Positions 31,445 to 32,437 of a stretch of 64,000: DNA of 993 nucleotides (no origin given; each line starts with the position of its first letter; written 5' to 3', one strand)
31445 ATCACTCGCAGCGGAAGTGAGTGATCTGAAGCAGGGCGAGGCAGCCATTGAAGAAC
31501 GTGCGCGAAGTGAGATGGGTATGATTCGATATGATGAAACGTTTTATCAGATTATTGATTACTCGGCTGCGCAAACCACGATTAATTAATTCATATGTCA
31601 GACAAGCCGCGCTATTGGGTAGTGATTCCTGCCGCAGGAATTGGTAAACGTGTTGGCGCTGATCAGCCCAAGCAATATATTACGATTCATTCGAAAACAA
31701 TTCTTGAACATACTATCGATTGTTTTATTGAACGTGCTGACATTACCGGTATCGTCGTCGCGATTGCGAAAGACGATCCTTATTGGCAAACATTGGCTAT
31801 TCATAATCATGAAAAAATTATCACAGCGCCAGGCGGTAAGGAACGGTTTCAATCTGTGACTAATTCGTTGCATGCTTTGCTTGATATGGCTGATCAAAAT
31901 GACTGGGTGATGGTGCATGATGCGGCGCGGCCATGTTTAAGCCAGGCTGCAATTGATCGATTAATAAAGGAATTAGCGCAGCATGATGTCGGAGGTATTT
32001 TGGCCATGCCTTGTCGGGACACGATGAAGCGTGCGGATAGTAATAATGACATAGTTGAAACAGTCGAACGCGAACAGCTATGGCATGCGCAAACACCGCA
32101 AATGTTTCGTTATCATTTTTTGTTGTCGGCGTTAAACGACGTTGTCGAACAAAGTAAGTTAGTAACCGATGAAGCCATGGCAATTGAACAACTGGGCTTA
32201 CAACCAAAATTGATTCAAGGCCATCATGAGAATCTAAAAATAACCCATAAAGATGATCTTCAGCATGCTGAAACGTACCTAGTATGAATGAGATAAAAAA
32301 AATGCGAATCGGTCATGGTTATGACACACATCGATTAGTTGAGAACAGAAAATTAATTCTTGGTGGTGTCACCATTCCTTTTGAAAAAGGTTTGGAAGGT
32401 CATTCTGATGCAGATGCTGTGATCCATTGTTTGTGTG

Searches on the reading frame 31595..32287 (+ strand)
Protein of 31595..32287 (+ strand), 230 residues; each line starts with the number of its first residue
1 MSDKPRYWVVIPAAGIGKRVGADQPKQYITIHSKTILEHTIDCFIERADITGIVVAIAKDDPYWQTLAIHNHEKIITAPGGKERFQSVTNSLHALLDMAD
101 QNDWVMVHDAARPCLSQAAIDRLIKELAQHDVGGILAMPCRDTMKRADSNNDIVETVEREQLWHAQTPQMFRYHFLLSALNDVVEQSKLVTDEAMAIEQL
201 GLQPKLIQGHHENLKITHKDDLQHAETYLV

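Call 28: search_protein_families(library=pfam, proteins=[window:31595-32287:+], max_evalue=0.001)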
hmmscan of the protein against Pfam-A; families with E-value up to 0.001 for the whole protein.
window:31595-32287:+ (230 aa): 2 families
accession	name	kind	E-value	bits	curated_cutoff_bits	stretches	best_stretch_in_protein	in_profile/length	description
PF01128.25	IspD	-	7.7e-72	242.1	27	1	9-229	3-219/221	2-C-methyl-D-erythritol 4-phosphate cytidylyltransferase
PF12804.13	NTP_transf_3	-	3.8e-09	37.4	27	1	9-132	1-116/160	MobA-like NTP transferase domain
